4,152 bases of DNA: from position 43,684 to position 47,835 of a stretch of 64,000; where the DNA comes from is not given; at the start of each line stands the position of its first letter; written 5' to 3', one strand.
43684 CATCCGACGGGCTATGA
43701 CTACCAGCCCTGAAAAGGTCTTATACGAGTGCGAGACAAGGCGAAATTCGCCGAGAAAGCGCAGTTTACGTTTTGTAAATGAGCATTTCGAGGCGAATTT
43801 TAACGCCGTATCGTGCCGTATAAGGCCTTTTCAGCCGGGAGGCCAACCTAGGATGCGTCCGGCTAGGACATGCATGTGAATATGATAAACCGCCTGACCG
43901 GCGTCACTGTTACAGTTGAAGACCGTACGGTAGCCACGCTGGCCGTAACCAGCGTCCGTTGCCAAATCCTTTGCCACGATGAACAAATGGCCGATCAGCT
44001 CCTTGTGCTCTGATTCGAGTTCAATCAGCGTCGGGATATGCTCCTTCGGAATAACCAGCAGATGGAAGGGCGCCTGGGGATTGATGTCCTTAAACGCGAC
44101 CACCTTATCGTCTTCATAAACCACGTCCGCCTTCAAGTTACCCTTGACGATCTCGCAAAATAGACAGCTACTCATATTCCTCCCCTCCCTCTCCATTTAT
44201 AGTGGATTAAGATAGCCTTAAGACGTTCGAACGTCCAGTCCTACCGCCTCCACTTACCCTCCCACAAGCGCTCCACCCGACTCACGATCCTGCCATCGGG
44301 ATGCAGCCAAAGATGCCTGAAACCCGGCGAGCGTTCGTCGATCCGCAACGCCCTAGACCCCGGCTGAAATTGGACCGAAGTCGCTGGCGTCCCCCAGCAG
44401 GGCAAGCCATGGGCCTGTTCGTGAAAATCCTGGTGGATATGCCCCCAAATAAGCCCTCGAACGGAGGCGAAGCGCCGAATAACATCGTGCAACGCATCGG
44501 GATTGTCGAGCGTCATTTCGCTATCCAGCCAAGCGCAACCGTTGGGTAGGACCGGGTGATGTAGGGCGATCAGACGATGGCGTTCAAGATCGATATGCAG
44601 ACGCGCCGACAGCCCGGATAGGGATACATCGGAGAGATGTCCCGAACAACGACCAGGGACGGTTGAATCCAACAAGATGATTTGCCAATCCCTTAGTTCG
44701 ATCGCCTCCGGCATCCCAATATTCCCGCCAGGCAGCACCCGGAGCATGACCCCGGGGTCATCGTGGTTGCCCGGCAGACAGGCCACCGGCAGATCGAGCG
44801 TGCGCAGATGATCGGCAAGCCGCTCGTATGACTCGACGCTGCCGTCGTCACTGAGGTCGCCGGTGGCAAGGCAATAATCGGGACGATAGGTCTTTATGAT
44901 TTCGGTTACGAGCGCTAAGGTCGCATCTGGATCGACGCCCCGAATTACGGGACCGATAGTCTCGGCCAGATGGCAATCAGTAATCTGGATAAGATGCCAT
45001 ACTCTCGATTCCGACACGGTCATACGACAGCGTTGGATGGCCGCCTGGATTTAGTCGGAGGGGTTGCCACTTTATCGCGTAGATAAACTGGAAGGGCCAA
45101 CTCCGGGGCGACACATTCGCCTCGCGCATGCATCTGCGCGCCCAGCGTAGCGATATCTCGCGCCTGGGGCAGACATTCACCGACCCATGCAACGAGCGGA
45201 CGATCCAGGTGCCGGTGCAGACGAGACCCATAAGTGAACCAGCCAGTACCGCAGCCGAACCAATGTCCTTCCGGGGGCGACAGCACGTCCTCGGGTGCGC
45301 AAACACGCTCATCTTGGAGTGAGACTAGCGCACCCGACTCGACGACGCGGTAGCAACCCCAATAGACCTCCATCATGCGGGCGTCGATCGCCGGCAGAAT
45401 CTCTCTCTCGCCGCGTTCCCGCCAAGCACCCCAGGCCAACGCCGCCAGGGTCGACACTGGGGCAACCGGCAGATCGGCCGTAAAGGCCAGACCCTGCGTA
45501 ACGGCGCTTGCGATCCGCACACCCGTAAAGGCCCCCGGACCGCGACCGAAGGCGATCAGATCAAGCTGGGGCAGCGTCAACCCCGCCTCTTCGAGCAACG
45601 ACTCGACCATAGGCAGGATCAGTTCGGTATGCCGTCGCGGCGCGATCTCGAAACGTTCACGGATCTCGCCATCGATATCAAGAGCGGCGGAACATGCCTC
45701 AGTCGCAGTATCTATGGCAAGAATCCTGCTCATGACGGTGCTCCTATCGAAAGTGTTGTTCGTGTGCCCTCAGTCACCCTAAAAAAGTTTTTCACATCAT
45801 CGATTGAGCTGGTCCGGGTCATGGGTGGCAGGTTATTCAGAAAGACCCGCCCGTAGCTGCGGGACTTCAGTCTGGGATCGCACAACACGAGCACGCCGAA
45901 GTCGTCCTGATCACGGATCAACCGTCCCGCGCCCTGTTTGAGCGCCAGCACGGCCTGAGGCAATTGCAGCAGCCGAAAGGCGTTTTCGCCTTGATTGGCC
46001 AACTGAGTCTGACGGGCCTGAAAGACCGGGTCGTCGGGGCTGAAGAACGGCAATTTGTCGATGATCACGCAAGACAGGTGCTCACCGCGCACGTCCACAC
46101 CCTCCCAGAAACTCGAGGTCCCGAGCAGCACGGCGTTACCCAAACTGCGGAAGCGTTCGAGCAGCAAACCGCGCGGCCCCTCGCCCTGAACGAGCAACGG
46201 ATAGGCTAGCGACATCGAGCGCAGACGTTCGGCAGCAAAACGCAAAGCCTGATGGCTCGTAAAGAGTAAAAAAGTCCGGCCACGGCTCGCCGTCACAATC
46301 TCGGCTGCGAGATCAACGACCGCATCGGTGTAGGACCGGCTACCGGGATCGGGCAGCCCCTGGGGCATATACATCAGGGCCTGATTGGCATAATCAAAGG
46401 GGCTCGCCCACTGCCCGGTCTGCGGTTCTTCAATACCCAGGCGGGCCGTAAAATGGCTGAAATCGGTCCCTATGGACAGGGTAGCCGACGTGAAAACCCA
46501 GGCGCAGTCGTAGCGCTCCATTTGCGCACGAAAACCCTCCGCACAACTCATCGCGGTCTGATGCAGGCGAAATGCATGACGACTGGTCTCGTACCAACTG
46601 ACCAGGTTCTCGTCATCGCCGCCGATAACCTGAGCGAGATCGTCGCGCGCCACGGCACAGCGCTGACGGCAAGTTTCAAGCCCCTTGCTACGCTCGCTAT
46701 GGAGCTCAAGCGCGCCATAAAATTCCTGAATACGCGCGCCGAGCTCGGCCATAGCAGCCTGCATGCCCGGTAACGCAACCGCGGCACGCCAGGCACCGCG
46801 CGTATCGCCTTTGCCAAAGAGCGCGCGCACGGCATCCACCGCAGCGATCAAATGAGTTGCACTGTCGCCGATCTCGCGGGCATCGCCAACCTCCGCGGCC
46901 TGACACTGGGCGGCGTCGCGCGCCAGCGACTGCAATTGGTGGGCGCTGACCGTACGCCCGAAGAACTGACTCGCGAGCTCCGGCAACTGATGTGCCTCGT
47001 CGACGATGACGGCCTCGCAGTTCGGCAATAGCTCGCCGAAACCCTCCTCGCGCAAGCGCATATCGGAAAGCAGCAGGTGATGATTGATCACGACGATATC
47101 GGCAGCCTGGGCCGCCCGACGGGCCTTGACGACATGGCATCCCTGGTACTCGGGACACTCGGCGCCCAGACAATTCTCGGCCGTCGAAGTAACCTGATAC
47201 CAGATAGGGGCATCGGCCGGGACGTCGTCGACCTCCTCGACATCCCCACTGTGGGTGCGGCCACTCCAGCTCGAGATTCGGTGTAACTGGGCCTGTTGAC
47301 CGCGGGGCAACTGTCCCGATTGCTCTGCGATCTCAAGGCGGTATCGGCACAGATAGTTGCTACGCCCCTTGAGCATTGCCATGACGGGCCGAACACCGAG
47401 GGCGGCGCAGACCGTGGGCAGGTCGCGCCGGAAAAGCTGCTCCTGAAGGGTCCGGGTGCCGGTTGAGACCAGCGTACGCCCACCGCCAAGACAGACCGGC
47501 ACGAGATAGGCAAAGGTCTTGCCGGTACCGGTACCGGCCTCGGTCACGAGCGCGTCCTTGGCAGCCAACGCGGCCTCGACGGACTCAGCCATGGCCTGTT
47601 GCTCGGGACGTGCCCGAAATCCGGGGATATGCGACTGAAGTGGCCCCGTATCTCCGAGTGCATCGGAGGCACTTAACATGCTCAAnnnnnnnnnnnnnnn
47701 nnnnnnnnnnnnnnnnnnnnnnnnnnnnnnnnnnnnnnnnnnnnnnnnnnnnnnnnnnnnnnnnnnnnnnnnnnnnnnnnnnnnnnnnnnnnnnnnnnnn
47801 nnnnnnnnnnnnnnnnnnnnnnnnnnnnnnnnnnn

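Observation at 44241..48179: Four-gene coupled operon: unknown 165-aa protein, yoaA (DinG family), tsaB, cpdA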

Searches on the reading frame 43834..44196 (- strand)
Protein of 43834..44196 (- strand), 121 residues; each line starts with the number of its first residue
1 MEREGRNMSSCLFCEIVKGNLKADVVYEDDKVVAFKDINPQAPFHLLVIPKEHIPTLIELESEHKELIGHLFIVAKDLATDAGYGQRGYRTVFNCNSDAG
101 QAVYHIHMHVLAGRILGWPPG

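Call 4: search_protein_families(library=pfam, proteins=[window:43834-44196:-], max_evalue=0.1)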
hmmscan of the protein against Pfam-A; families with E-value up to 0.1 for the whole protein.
window:43834-44196:- (121 aa): 4 families
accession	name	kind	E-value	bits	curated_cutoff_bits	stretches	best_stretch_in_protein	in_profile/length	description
PF11969.13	DcpS_C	-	5.9e-29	101.3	24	1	10-112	1-101/114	Scavenger mRNA decapping enzyme C-term binding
PF01230.28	HIT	-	1.2e-26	93.6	21.5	1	19-114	2-96/98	HIT domain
PF02744.22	GalP_UDP_tr_C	-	0.0063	16.7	29.2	1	22-110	28-119/165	Galactose-1-phosphate uridyl transferase, C-terminal domain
PF04677.20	CwfJ_C_1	-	0.078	13.3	21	1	4-68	7-71/122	Protein similar to CwfJ C-terminus 1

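Call 5: search_protein_families(library=ncbifam, proteins=[window:43834-44196:-], max_evalue=0.1)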
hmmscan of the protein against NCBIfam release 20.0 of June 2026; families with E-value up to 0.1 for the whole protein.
window:43834-44196:- (121 aa): 5 families
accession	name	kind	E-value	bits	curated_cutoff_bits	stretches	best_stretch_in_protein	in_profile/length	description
NF007965.0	PRK10687.1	equivalog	1.8e-34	118.3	206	1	11-117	5-111/119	purine nucleoside phosphoramidase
NF045834.1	M_plasma_HinT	exception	5.7e-23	81.7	130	1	12-111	1-99/102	histidine triad protein HinT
NF052622.1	ATPAdlTfActino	equivalog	0.0074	15.8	290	1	25-111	54-140/176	ATP adenylyltransferase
TIGR00209.1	galT_1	equivalog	0.032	13.2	102.1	1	8-68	194-256/349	galactose-1-phosphate uridylyltransferase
NF008724.0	PRK11720.1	equivalog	0.044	12.9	448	1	9-69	194-256/348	UDP-glucose--hexose-1-phosphate uridylyltransferase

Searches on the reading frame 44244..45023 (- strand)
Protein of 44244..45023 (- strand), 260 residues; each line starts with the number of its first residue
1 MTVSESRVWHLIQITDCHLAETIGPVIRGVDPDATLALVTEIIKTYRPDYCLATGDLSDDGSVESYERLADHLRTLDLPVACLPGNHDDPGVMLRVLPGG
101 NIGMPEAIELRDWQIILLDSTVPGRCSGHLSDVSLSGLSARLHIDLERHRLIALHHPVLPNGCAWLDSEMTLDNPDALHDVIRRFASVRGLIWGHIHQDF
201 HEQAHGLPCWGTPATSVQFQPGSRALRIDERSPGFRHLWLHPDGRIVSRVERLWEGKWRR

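Call 4: search_protein_families(library=pfam, proteins=[window:44244-45023:-], max_evalue=0.1)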
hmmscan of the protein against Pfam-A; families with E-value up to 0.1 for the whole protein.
window:44244-45023:- (260 aa): 3 families
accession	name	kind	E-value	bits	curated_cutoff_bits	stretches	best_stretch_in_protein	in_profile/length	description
PF00149.33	Metallophos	-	2.5e-13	51.3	21.5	1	12-198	4-190/191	Calcineurin-like phosphoesterase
PF12850.12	Metallophos_2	-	0.00084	19.8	27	1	35-225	15-136/154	Calcineurin-like phosphoesterase superfamily domain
PF14582.11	Metallophos_3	-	0.095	12.5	28.2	0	62-90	74-102/259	Metallophosphoesterase, calcineurin superfamily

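Call 5: search_protein_families(library=ncbifam, proteins=[window:44244-45023:-], max_evalue=0.1)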
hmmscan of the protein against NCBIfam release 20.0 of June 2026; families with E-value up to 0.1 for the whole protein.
window:44244-45023:- (260 aa): 8 families
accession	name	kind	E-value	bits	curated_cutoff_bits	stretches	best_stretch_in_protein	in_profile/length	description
NF008359.0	PRK11148.1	equivalog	5.2e-60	203.3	225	1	4-257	10-265/275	3',5'-cyclic-AMP phosphodiesterase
NF050112.1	PhdiestSpdARhizob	equivalog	2.4e-26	92.9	400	1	11-208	2-209/264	2', 3'cyclic nucleotide phosphodiesterase SpdA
TIGR00619.1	sbcd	subfamily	0.00023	21.1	77.65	1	13-90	5-88/252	exonuclease subunit SbcD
TIGR04123.1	P_estr_lig_assc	hypoth_equivalog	0.00081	18.8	150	1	24-90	41-111/207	ligase-associated DNA damage response endonuclease PdeM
NF033458.1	lipid_A_LpxG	equivalog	0.001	18.4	350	1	11-89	47-119/321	UDP-2,3-diacylglucosamine diphosphatase LpxG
TIGR04168.1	TIGR04168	hypoth_equivalog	0.0024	17.3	200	1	45-89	3-42/269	TIGR04168 family protein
NF053862.1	DS9_1_antiphage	equivalog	0.023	13.6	420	0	143-209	384-453/486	anti-phage phosphoesterase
TIGR00040.1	yfcE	subfamily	0.046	13.8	56.25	0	35-118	15-84/158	YfcE family phosphodiesterase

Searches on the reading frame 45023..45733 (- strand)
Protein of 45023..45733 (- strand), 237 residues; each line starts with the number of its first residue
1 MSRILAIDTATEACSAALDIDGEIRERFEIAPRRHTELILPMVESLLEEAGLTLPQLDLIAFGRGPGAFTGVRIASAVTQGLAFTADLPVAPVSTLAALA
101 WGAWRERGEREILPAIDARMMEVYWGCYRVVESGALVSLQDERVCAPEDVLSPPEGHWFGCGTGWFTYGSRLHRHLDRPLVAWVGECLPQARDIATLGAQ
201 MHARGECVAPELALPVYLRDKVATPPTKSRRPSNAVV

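Call 4: search_protein_families(library=pfam, proteins=[window:45023-45733:-], max_evalue=0.1)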
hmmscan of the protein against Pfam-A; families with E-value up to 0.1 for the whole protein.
window:45023-45733:- (237 aa): 2 families
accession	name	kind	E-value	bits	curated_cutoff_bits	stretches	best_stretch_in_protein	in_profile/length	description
PF00814.31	TsaD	-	1.2e-28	101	24.8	1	29-151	23-148/264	tRNA N6-adenosine threonylcarbamoyltransferase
PF23366.1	Beta-prop_HVO_0234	-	0.057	13.4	27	1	71-141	80-151/274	HVO_0234-like, beta propeller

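Call 5: search_protein_families(library=ncbifam, proteins=[window:45023-45733:-], max_evalue=0.1)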
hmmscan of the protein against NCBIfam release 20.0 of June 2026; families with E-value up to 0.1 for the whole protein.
window:45023-45733:- (237 aa): 6 families
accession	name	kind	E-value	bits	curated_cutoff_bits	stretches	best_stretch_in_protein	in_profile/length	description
TIGR03725.1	T6A_YeaZ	equivalog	6.2e-61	206.1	69.3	1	4-219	1-212/212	tRNA (adenosine(37)-N6)-threonylcarbamoyltransferase complex dimerization subunit type 1 TsaB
TIGR03723.1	T6A_TsaD_YgjD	equivalog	3e-11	43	296.1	1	29-100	43-114/314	tRNA (adenosine(37)-N6)-threonylcarbamoyltransferase complex transferase subunit TsaD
TIGR00329.1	gcp_kae1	subfamily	6.5e-08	32.2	207.8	1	29-97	42-110/305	tRNA (adenosine(37)-N6)-threonylcarbamoyltransferase complex transferase subunit TsaD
TIGR03722.2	arch_KAE1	equivalog_domain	6.4e-07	28.8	375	1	31-95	42-106/323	KEOPS complex N(6)-L-threonylcarbamoyladenine synthase Kae1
NF007174.0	PRK09605.1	equivalog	3.9e-06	25.6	447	1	31-94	44-107/535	bifunctional N(6)-L-threonylcarbamoyladenine synthase/serine/threonine protein kinase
NF004721.0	PRK06065.1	equivalog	0.024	13.5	455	1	37-75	32-70/393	thiolase domain-containing protein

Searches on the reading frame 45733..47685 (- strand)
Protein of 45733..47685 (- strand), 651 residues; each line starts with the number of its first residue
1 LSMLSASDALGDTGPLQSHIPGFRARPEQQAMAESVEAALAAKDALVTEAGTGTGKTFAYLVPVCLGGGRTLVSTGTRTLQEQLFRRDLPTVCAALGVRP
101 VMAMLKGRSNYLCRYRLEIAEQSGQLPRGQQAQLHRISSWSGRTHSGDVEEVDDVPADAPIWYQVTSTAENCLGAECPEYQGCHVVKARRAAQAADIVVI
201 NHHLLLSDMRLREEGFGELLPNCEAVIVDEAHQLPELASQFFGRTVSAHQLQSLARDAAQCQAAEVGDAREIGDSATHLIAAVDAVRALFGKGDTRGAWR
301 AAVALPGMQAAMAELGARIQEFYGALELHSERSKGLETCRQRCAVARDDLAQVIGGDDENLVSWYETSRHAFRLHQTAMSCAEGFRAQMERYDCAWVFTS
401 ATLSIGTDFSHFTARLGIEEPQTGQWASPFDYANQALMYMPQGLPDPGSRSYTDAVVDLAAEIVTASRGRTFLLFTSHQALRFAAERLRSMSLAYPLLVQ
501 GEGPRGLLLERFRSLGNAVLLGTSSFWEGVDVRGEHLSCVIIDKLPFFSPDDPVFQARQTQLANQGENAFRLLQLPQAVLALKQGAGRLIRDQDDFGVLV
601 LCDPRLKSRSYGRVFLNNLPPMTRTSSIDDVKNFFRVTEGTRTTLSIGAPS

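Call 4: search_protein_families(library=pfam, proteins=[window:45733-47685:-], max_evalue=0.1)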
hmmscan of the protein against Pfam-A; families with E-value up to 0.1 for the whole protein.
window:45733-47685:- (651 aa): 4 families
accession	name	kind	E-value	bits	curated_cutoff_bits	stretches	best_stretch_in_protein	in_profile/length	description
PF13307.12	Helicase_C_2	-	7.7e-44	150.2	25.3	1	462-621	3-169/170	Helicase C-terminal domain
PF00270.35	DEAD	-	2.5e-11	44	26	2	34-87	6-64/167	DEAD/DEAH box helicase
PF06733.21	DEAD_2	-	5.7e-05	23.3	21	1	176-251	99-172/172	DEAD_2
PF04851.21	ResIII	-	0.00071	20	22.5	0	24-60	3-40/164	Type III restriction enzyme, res subunit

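Call 5: search_protein_families(library=ncbifam, proteins=[window:45733-47685:-], max_evalue=0.1)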
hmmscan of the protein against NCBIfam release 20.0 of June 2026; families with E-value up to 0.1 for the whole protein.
window:45733-47685:- (651 aa): 12 families
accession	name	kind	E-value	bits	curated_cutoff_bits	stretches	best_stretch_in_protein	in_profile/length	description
NF053712.1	repair_DEAH_YoaA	equivalog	2.1e-254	846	680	1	8-635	2-629/630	DNA repair helicase YoaA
NF005981.0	PRK08074.1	equivalog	1e-117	394.4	789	2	341-624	617-913/931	ATP-dependent DNA helicase DinG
NF008729.0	PRK11747.1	equivalog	5.5e-102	342.4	598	2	369-625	438-700/703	ATP-dependent DNA helicase DinG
TIGR01407.1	dinG_rel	hypoth_equivalog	3.2e-90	303.6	547.7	2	381-623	622-871/889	putative DnaQ family exonuclease/DinG family helicase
NF005569.0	PRK07246.1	equivalog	6.6e-38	130.5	794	2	394-621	574-799/820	bifunctional DnaQ family exonuclease/ATP-dependent helicase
TIGR03117.2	cas_csf4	equivalog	2.8e-24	85.3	400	3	452-594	617-765/800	type IV CRISPR-associated DEAD/DEAH-box helicase Csf4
TIGR00604.1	rad3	subfamily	7.1e-18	64.6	246.95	2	528-610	597-680/706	DNA repair helicase (rad3)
NF008394.0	PRK11192.1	equivalog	0.019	13.8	507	1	33-65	31-62/441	ATP-dependent RNA helicase SrmB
TIGR04121.1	DEXH_lig_assoc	equivalog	0.036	11.8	850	0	23-64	12-49/804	ligase-associated DNA damage response DEXH box helicase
TIGR00614.1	recQ_fam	subfamily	0.044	12.6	219.8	1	32-80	16-63/470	RecQ family ATP-dependent DNA helicase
NF008279.0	PRK11057.1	equivalog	0.09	11.2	1015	0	26-75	27-72/608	ATP-dependent DNA helicase RecQ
NF041067.1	DpdJ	equivalog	0.091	10.3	800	0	31-64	160-191/1482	protein DpdJ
